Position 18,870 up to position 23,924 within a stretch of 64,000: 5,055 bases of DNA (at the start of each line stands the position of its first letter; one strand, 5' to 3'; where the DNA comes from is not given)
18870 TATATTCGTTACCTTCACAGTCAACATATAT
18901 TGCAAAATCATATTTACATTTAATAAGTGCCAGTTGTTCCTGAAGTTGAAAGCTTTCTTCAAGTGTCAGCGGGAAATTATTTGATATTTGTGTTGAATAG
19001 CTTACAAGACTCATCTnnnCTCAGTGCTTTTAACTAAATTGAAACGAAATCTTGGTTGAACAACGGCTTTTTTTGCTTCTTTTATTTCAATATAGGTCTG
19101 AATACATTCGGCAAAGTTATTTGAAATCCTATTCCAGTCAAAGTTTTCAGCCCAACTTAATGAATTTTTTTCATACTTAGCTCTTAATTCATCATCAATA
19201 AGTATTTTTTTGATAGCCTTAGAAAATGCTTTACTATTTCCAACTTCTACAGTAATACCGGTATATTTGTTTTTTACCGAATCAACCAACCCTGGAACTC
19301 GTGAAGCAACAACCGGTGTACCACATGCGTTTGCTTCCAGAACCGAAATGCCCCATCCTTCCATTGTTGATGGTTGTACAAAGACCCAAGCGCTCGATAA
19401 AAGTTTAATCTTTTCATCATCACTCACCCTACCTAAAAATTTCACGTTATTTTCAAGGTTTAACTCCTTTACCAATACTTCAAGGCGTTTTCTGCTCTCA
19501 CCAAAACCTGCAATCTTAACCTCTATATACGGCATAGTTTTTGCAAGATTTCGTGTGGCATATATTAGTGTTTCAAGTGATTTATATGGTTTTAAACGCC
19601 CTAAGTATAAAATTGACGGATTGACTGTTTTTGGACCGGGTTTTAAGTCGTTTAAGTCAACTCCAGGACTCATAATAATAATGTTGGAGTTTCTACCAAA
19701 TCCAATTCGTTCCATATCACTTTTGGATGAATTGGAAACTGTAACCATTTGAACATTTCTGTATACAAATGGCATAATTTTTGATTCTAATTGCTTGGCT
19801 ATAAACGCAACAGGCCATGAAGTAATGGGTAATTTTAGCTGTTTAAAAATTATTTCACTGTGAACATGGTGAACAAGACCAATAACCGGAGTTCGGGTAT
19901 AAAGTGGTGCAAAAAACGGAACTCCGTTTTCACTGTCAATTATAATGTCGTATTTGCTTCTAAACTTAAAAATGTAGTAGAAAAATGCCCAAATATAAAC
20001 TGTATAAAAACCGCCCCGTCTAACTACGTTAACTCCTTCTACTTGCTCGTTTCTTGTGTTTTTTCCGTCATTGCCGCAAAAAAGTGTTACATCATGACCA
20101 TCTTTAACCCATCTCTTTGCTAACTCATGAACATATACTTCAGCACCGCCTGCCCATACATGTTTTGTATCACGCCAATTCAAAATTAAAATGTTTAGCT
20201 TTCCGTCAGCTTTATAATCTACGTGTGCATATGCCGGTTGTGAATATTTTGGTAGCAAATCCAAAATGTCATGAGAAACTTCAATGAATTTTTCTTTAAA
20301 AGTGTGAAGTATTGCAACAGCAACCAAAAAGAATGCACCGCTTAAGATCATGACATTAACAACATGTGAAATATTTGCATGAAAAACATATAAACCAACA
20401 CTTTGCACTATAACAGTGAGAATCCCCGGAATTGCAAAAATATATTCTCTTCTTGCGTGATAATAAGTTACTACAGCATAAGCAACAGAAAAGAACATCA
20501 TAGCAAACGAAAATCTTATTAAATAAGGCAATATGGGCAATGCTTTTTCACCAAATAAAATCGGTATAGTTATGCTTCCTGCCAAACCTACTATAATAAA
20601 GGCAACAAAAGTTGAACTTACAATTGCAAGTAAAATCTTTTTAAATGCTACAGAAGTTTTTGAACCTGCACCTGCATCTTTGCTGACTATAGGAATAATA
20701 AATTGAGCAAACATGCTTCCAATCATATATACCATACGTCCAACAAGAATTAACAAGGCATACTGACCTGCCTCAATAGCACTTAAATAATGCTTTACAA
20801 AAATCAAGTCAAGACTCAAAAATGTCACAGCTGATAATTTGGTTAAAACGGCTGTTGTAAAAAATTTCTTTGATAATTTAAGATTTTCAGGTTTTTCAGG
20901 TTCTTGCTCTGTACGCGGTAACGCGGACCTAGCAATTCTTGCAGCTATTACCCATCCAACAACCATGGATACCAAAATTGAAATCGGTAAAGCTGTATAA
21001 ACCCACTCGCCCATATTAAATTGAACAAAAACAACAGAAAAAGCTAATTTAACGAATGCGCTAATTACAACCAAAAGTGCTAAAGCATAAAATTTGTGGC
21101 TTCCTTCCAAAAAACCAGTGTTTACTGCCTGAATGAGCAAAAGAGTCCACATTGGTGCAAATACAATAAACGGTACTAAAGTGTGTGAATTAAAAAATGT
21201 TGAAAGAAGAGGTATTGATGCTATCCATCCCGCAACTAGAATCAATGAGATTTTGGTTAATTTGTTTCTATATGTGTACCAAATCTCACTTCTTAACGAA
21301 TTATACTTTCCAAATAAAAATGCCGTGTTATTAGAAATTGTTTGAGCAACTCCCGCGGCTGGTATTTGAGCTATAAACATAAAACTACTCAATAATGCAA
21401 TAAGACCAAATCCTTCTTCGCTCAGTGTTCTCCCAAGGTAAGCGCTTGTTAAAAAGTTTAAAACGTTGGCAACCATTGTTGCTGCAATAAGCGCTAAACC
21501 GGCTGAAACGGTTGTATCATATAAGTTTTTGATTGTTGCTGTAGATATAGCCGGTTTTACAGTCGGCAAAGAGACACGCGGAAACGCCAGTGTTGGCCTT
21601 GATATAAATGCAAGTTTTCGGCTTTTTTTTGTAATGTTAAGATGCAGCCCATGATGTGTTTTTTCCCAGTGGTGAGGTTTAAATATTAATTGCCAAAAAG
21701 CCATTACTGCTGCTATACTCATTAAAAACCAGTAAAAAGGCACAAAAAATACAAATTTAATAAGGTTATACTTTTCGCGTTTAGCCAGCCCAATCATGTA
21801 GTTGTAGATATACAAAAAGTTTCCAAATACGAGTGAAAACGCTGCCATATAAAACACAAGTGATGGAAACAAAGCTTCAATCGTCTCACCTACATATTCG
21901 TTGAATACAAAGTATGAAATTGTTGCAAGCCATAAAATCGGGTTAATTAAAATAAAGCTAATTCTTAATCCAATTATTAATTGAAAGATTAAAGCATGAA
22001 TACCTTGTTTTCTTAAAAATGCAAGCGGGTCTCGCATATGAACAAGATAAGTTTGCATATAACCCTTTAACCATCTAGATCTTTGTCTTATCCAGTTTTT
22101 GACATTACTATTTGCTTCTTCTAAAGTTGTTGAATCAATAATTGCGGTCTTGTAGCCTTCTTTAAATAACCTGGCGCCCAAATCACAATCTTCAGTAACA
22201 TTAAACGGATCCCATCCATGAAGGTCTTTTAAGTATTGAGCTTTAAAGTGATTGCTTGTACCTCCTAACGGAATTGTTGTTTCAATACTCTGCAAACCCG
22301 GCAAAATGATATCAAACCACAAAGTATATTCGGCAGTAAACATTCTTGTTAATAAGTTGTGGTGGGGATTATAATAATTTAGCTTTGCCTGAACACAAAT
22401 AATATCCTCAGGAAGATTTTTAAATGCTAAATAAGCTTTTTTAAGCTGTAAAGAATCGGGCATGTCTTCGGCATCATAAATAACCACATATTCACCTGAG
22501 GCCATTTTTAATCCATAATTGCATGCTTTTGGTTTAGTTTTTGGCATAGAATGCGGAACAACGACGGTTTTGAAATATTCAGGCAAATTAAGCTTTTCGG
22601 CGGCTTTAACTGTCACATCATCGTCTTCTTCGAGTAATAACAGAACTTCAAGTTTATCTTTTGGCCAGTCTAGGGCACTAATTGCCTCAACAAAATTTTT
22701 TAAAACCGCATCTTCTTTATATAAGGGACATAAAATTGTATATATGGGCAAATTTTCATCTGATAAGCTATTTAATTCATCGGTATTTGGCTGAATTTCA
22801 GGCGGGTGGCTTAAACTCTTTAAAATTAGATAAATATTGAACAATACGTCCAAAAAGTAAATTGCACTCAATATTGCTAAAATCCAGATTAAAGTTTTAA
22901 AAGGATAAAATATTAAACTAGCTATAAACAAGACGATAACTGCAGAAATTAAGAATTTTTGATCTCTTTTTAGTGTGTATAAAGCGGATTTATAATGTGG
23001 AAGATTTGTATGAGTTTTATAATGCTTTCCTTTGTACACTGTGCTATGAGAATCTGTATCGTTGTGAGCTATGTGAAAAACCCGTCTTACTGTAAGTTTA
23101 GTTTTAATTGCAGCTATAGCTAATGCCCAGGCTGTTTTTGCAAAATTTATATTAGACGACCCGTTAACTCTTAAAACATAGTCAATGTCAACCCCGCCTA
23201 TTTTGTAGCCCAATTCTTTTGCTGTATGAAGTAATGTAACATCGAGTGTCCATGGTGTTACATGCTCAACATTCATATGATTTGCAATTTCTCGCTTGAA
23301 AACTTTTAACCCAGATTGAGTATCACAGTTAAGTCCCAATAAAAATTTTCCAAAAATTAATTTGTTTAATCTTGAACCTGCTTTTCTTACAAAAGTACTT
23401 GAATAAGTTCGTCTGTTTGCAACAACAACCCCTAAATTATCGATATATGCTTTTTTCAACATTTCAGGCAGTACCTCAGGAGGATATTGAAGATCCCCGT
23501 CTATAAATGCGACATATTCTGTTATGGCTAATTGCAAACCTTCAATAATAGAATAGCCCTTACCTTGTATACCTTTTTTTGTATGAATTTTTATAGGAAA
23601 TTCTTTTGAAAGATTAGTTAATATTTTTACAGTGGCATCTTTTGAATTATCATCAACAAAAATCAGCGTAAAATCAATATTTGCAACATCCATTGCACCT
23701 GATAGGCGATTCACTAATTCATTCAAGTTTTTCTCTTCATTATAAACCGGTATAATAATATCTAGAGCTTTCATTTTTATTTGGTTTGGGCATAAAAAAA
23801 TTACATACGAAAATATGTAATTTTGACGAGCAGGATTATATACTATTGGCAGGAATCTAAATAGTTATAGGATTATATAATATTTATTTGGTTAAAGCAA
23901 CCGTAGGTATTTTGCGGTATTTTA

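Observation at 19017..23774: Single 1585-aa polypeptide fusing two GT2 domains, a Wzx-like flippase domain and a GT4 domain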

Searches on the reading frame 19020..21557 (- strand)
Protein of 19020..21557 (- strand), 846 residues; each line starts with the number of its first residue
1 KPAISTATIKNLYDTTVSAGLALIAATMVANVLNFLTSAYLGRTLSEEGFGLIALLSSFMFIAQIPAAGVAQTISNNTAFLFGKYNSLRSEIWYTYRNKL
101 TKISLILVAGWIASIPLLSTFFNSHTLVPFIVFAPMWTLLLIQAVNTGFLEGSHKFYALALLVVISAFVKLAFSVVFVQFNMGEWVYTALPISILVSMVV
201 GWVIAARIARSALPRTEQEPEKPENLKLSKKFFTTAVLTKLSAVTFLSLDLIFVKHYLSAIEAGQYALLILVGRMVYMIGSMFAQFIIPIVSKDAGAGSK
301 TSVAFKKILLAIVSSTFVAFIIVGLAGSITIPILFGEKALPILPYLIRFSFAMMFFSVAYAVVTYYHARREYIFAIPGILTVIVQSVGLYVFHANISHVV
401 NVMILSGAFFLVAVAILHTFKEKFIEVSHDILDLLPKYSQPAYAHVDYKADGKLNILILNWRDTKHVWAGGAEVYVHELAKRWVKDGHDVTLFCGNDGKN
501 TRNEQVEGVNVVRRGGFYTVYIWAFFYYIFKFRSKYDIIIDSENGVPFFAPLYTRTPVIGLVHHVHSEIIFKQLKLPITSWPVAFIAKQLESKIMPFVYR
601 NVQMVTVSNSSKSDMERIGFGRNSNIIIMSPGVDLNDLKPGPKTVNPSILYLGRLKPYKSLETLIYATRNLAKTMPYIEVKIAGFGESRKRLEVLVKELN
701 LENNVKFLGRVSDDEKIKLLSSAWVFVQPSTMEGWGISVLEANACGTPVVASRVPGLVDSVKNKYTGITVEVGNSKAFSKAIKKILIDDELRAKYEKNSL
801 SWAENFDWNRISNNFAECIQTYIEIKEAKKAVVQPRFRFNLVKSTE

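Call 35: predict_structure(alignment_id=A3)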
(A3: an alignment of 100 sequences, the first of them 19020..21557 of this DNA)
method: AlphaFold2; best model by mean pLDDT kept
length: 846 residues; sequences in the alignment: 100
mean_pLDDT: 92.0   pTM: 0.83
mean pLDDT of the five models: 92.0, 90.6, 90.3, 89.6, 89.5
residues with pLDDT >= 90: 687; 70-90: 114; 50-70: 31; < 50: 14
segments of 3 or more residues with pLDDT < 50: 1-13
pLDDT, mean of each block of 10 residues (from residue 1): 39 69 94 91 83 85 94 97 94 95 96 94 87 94 98 97 97 95 91 97 97 76 79 96 94 89 92 93 95 93 89 97 96 91 97 98 96 96 97 97 98 97 87 79 64 94 91 96 97 94 94 91 94 95 89 97 89 84 91 95 96 95 96 96 97 95 98 98 96 98 98 97 98 91 98 96 97 98 98 98 97 98 95 66 51
secondary structure, 60 per line:
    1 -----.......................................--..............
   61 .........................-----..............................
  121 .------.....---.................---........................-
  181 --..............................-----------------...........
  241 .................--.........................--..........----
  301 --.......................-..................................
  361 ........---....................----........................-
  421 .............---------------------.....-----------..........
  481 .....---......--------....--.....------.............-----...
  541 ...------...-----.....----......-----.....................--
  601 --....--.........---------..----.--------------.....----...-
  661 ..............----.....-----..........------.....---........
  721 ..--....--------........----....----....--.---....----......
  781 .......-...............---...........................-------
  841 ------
elements in order (helices of 4 or more, strands of 3 or more residues): H6-44 H47-85 H91-121 H128-132 H136-152 H156-179 H183-212 H230-257 H260-284 H287-296 H303-325 H327-368 H372-391 H396-419 H421-433 E455-459 H471-485 E489-494 E503-506 E509-513 H520-532 E538-543 E558-562 H567-572 H578-598 E603-606 H609-617 E648-652 H661-674 E679-683 H689-698 E705-709 H713-722 E725-728 H737-744 E749-752 H757-760 E767-770 H775-787 H789-803 H808-833

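Call 37: fold_search(model_id=the predicted structure, library=pdb)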
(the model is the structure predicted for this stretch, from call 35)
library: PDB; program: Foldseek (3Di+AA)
matches with E <= 10: 973; with E <= 0.001: 459
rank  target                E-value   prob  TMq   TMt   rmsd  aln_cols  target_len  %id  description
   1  3c4q_A                1.7e-16  1.00  0.39  0.81   2.8       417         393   21  Structure of the retaining glycosyltransferase MshA : The first step in mycothiol biosynthesis. Organism : Corynebacte (released 2008-04-01)
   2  3c48_B                2.4e-16  1.00  0.23  0.46  12.1       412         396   20  Structure of the retaining glycosyltransferase MshA: The first step in mycothiol biosynthesis. Organism: Corynebacteri (released 2008-03-25)
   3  3c48_A                3.1e-16  1.00  0.23  0.46  12.1       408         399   21  Structure of the retaining glycosyltransferase MshA: The first step in mycothiol biosynthesis. Organism: Corynebacteri (released 2008-03-25)
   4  6n1x                  5.7e-15  1.00  0.37  0.78   4.0       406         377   18  BshA from Staphylococcus aureus complexed with UDP and N-acetylglucosamine (released 2019-08-21)
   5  3c4q_B                8.1e-15  1.00  0.38  0.79   3.2       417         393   19  Structure of the retaining glycosyltransferase MshA : The first step in mycothiol biosynthesis. Organism : Corynebacte (released 2008-04-01)
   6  6kih_A                1.3e-14  1.00  0.39  0.80   3.1       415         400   21  Sucrose-phosphate synthase (tll1590) from Thermosynechococcus elongatus (released 2020-05-27)
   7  6d9t                  2.1e-14  1.00  0.37  0.79   3.9       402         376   18  BshA from Staphylococcus aureus complexed with UDP (released 2019-05-08)
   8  5d00_B                6.0e-14  1.00  0.35  0.78   6.1       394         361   18  Crystal structure of BshA from B. subtilis complexed with N-acetylglucosaminyl-malate and UMP (released 2016-09-07)
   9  7qsg_A                7.1e-14  1.00  0.37  0.79   3.5       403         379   20  Methylmannose polysaccharide mannosyltransferase from M. hassiacum (released 2023-01-25)
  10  6kih_B                7.6e-14  1.00  0.38  0.78   3.3       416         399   20  Sucrose-phosphate synthase (tll1590) from Thermosynechococcus elongatus (released 2020-05-27)
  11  5d01_B                2.2e-13  1.00  0.35  0.79   4.8       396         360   18  Crystal structure of BshA from B. subtilis complexed with N-acetylglucosaminyl-malate (released 2016-09-07)
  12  5d00_A                3.1e-13  1.00  0.35  0.79   4.9       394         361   18  Crystal structure of BshA from B. subtilis complexed with N-acetylglucosaminyl-malate and UMP (released 2016-09-07)
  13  5d01_A                3.2e-13  1.00  0.34  0.77   5.4       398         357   17  Crystal structure of BshA from B. subtilis complexed with N-acetylglucosaminyl-malate (released 2016-09-07)
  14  6eji_A                5.2e-13  1.00  0.36  0.81   3.9       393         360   20  Structure of a glycosyltransferase (released 2018-02-07)
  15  2bis_A                1.6e-12  1.00  0.34  0.61   5.7       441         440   19  Structure of glycogen synthase from Pyrococcus abyssi (released 2005-11-28)
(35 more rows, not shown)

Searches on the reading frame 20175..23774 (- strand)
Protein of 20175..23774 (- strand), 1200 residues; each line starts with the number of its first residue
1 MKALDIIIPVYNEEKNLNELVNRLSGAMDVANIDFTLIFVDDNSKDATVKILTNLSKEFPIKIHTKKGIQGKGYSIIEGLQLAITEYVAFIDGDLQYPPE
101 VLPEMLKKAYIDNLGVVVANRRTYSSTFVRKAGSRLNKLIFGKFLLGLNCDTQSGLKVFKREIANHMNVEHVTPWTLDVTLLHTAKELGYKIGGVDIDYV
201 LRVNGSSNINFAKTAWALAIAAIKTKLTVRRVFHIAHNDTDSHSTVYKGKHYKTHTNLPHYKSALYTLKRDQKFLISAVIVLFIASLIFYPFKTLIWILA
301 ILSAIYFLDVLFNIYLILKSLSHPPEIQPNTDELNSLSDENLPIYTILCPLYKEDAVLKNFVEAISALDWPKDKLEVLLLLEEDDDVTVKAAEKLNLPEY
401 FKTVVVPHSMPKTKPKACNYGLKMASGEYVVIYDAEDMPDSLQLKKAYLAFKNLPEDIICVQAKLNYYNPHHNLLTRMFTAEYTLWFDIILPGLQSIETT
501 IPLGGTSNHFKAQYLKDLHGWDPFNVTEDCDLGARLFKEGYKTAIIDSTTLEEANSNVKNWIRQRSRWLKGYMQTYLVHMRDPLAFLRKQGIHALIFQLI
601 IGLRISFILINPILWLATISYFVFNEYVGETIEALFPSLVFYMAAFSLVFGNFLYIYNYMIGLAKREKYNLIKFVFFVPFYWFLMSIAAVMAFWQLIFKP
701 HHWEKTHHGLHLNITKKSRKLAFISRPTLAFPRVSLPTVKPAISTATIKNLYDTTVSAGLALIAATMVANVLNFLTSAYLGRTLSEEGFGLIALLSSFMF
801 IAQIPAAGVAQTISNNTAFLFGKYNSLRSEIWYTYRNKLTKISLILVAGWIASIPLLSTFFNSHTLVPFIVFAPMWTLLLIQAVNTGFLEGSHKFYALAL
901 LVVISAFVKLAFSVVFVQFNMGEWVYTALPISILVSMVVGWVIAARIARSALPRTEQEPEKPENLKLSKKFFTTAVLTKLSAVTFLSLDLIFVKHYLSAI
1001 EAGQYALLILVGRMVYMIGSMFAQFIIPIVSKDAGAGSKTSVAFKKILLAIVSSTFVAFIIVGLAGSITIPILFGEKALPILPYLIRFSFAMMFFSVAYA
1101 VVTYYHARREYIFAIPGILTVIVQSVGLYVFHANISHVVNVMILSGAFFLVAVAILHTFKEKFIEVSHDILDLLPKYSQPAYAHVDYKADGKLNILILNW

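Call 42: predict_structure(alignment_id=A2)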
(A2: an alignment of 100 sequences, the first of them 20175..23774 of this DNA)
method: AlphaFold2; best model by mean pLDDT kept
length: 1200 residues; sequences in the alignment: 100
mean_pLDDT: 88.5   pTM: 0.66
mean pLDDT of the five models: 88.5, 87.5, 87.4, 87.1, 86.4
residues with pLDDT >= 90: 842; 70-90: 259; 50-70: 43; < 50: 56
segments of 3 or more residues with pLDDT < 50: 718-752, 1177-1188, 1190-1192, 1197-1200
pLDDT, mean of each block of 10 residues (from residue 1): 90 94 96 97 94 96 94 95 96 94 97 96 85 90 94 95 93 93 96 95 78 91 91 75 83 90 91 93 97 94 91 91 86 95 97 93 97 98 94 96 92 91 97 95 97 94 92 90 91 86 79 95 89 91 93 93 93 93 92 90 85 82 92 93 90 88 87 85 92 93 85 57 36 34 38 70 92 90 83 85 94 96 91 93 94 90 85 93 97 96 96 92 89 96 94 61 75 95 89 84 91 92 95 92 94 96 94 90 96 97 95 95 95 95 97 95 76 55 44 46
secondary structure, 60 per line:
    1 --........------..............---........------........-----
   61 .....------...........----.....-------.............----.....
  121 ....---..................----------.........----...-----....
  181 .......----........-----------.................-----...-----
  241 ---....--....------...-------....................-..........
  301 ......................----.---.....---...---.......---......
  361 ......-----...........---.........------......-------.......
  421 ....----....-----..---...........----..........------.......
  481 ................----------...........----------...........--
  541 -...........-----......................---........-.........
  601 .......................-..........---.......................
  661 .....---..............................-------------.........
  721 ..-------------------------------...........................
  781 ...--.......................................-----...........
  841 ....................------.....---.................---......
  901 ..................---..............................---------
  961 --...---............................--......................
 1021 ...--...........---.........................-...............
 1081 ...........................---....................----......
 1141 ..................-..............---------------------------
elements in order (helices of 4 or more, strands of 3 or more residues): E3-10 H17-30 E34-41 H48-55 E61-65 H72-82 E87-91 H99-111 E116-124 H128-145 E156-160 H161-164 H177-187 E192-199 H211-227 E233-235 E244-247 E250-253 H270-289 H291-322 H331-335 E345-351 H355-366 E375-382 H386-394 E401-406 H414-424 E429-432 H443-453 E458-467 H474-496 E507-511 H512-517 H528-538 E542-552 H558-579 H583-590 H592-623 H625-634 H638-665 H669-698 H712-722 H754-783 H786-824 H830-860 H867-871 H875-891 H895-918 H922-951 H969-996 H999-1023 H1026-1036 H1040-1064 H1066-1107 H1111-1130 H1135-1158 H1160-1173
